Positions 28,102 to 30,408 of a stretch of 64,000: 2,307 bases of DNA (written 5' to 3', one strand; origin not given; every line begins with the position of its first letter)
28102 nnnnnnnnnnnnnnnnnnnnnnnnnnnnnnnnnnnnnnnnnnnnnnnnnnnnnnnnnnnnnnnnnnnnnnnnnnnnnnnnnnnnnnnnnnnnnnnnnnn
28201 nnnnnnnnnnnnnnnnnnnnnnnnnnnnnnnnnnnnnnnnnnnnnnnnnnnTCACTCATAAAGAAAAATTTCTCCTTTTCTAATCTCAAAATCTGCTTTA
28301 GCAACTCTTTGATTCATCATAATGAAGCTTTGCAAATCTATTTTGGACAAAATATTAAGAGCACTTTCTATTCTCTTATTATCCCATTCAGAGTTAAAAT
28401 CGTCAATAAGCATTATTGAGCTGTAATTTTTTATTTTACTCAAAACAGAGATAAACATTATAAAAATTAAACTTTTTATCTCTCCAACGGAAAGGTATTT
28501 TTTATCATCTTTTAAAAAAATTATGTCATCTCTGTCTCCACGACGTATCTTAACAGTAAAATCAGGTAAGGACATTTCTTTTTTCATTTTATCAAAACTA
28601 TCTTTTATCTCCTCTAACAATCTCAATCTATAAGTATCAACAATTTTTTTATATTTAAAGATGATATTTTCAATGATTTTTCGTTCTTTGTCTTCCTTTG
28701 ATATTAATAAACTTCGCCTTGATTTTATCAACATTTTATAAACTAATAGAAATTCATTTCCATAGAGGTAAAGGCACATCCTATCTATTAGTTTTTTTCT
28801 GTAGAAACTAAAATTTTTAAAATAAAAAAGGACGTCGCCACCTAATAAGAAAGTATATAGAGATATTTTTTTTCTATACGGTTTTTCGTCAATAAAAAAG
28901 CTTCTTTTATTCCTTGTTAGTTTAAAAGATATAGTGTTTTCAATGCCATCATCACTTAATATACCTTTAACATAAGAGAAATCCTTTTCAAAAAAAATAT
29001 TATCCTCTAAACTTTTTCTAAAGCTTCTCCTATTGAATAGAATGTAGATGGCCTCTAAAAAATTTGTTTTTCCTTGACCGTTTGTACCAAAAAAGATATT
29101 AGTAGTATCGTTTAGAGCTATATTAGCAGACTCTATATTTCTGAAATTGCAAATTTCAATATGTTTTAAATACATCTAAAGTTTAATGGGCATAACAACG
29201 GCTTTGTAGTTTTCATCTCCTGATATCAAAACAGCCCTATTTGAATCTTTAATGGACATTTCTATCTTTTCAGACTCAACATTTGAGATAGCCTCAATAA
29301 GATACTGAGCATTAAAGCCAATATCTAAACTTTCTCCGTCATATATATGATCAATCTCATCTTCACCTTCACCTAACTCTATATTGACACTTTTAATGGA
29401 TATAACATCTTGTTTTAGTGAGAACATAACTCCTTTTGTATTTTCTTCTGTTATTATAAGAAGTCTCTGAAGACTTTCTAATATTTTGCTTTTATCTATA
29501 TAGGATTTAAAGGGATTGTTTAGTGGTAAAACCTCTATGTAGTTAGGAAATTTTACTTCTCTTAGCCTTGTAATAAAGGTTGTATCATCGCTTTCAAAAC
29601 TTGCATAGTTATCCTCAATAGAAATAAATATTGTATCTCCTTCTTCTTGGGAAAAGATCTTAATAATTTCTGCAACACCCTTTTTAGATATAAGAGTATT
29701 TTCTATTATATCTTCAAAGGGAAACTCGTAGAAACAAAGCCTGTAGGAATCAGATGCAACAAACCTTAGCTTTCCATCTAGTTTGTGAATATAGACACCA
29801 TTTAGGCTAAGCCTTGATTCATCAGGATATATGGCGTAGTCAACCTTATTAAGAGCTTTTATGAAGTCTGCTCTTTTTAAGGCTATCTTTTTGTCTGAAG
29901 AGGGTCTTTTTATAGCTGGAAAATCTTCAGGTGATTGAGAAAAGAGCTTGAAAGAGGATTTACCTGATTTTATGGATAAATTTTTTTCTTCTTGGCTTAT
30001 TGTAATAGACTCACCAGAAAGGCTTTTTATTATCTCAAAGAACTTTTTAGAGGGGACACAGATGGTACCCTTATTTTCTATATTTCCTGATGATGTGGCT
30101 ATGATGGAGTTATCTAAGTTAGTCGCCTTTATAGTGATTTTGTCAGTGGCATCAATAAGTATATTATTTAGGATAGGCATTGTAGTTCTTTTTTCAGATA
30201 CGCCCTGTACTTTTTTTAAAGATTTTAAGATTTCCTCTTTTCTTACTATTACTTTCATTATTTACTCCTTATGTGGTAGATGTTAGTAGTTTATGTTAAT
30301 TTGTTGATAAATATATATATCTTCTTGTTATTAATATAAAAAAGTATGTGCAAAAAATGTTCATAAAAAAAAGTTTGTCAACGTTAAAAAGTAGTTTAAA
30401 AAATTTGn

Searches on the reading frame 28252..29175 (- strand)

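Call 67: search_protein_families(library=ncbifam, proteins=[window:28252-29175:-], max_evalue=0.00001)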
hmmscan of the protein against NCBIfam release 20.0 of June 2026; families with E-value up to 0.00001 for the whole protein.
window:28252-29175:- (307 aa): 6 families
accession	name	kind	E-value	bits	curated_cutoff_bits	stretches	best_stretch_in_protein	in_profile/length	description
TIGR00611.2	recf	equivalog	2.9e-40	138.5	172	2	3-210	1-221/339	DNA replication/repair protein RecF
NF010680.0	PRK14079.1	equivalog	7.6e-17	61.3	386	1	1-200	1-205/349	recombination protein F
NF041760.1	PtuA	equivalog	5.5e-08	32.2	500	1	2-44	51-93/524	retron Ec78 anti-phage system effector ATPase PtuA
NF002572.0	PRK02224.1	equivalog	1.1e-06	27.3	1087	1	1-83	1-84/888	DNA double-strand break repair ATPase Rad50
NF003034.1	PRK03918.1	equivalog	3.2e-06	25.4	700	1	1-61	1-63/878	DNA double-strand break repair ATPase Rad50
NF041035.1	Rad50_Halo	equivalog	3.7e-06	25.6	1000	1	1-86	1-87/883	DNA double-strand break repair ATPase Rad50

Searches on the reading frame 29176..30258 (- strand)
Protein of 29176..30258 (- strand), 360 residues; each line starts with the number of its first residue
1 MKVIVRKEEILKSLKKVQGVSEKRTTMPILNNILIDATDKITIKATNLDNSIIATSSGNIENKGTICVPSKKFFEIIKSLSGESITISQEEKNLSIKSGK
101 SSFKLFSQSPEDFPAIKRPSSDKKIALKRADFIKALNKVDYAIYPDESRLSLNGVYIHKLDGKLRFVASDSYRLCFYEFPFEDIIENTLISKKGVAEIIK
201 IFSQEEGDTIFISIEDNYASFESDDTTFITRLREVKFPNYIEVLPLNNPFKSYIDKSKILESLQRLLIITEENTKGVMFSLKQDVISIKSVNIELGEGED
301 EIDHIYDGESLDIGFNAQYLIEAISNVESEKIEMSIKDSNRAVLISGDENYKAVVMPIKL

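Call 67: search_protein_families(library=ncbifam, proteins=[window:29176-30258:-], max_evalue=0.00001)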
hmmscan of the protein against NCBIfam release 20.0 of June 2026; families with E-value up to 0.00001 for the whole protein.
window:29176-30258:- (360 aa): 3 families
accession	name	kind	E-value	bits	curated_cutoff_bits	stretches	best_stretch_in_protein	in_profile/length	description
TIGR00663.1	dnan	equivalog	1.5e-75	254.4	137.65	1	1-360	1-367/367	DNA polymerase III subunit beta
NF004184.0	PRK05643.3-2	equivalog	9.5e-43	146.5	443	1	1-359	1-374/375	DNA polymerase III subunit beta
NF011508.0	PRK14946.1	equivalog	1.1e-16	61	513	1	1-352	1-356/366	DNA polymerase III subunit beta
